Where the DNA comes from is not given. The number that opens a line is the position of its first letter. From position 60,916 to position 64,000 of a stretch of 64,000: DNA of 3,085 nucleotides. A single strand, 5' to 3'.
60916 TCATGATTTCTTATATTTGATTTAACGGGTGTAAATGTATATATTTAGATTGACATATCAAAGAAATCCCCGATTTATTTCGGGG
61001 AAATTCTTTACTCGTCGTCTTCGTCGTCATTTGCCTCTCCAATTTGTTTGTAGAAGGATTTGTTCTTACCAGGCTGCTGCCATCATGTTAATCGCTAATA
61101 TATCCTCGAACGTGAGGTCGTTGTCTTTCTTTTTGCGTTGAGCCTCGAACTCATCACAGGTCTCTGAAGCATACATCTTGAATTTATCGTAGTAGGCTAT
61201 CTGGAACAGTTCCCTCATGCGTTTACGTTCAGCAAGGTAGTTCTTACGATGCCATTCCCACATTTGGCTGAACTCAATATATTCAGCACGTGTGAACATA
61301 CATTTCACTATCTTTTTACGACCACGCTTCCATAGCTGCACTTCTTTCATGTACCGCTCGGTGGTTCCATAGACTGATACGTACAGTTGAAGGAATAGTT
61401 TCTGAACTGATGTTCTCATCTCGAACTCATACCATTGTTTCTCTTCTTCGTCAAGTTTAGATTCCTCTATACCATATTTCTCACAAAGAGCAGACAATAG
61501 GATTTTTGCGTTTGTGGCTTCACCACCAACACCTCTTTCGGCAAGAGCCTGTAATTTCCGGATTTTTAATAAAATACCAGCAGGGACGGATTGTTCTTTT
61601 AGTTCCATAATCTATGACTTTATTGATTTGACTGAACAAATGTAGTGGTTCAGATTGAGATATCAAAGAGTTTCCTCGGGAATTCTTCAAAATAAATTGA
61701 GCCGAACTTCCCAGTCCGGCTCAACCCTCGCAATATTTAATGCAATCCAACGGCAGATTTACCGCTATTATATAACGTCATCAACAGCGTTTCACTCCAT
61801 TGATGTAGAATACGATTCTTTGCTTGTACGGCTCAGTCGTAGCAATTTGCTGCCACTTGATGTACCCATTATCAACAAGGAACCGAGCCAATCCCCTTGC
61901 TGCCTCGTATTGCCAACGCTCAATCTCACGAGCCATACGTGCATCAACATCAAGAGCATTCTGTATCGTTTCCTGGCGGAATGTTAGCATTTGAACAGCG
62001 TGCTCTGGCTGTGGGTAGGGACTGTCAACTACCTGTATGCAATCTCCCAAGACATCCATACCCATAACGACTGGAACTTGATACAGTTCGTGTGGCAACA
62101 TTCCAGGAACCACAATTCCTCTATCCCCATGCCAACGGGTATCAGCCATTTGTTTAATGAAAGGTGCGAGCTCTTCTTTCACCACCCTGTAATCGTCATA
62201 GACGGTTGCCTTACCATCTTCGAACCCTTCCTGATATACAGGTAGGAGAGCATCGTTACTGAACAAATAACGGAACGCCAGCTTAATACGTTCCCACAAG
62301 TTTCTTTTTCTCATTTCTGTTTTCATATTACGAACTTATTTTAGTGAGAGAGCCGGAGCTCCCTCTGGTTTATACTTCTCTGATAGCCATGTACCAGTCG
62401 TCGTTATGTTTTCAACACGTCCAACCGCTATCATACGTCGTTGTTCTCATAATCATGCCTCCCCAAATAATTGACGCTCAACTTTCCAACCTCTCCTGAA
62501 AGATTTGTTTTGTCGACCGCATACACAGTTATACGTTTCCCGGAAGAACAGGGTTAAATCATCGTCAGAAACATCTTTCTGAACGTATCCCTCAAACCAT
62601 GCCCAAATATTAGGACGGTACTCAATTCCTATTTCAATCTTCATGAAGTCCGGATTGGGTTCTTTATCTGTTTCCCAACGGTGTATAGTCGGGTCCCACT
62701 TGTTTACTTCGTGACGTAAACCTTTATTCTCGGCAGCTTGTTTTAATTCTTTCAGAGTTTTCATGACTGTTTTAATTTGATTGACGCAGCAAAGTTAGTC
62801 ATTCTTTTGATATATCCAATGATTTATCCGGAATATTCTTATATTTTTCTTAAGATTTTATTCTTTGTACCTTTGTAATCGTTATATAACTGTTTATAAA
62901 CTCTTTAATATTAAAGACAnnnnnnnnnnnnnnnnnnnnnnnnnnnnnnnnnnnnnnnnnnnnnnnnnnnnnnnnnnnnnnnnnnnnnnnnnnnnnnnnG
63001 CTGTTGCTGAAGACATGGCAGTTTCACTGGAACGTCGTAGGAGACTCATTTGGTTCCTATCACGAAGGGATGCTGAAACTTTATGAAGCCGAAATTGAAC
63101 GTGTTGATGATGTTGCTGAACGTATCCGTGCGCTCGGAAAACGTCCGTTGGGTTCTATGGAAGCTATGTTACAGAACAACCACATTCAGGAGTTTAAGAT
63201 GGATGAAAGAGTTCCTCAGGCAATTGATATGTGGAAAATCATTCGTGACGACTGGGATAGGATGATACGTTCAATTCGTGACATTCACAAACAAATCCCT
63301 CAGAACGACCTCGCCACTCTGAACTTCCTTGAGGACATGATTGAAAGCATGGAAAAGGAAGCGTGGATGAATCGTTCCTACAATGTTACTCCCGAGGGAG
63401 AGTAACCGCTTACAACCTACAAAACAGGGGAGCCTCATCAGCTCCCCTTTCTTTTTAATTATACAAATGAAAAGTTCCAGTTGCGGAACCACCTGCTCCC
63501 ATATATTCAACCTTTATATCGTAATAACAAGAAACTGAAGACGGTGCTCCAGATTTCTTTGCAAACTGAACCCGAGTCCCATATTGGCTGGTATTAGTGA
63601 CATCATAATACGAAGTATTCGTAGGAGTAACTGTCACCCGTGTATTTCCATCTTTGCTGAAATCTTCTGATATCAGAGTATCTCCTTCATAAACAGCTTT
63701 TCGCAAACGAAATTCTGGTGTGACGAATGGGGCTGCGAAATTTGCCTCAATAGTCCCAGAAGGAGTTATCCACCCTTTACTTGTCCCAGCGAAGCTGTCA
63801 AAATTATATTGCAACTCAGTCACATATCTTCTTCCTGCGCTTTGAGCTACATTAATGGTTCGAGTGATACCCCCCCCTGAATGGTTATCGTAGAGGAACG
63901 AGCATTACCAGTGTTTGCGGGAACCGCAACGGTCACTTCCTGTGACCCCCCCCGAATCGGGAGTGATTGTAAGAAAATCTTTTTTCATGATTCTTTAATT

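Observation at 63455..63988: Second poly-G-controlled paralog, also out of frame at both tracts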

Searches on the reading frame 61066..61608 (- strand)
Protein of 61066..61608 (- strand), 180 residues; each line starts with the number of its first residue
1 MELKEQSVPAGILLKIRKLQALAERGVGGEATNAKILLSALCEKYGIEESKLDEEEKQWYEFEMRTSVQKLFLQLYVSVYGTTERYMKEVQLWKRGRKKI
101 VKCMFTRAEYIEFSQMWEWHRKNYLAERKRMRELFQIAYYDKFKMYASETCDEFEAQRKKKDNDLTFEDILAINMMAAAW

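Call 38: search_protein_families(library=phrogs, max_evalue=0.001, proteins=[window:61066-61608:-])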
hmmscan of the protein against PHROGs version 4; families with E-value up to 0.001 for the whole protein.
window:61066-61608:- (180 aa): 1 family
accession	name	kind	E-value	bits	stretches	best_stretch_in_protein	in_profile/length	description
phrog_421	-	unknown function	2.4e-08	34.7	1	12-132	9-129/241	unknown function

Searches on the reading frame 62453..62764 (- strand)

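Call 8: search_protein_families(library=pfam, max_evalue=0.1, proteins=[window:62453-62764:-])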
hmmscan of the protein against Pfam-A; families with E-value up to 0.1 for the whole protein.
window:62453-62764:- (103 aa): 1 family
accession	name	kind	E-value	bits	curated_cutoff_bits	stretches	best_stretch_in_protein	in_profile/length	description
PF18336.7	Tudor_FRX1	-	0.067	13.6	25.9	0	54-76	10-31/49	Fragile X messenger ribonucleoprotein 1, Tudor domain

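Call 9: search_protein_families(library=phrogs, max_evalue=0.01, proteins=[window:62453-62764:-])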
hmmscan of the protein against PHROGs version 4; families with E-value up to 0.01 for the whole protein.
window:62453-62764:- (103 aa): 0 families

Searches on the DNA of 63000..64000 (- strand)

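Call 5: search_dna_similar(query=window:63000-64000:-, collection=phages, mode=distant, max_rows=30)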
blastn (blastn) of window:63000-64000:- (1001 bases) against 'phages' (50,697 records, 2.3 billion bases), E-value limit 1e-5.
No match.
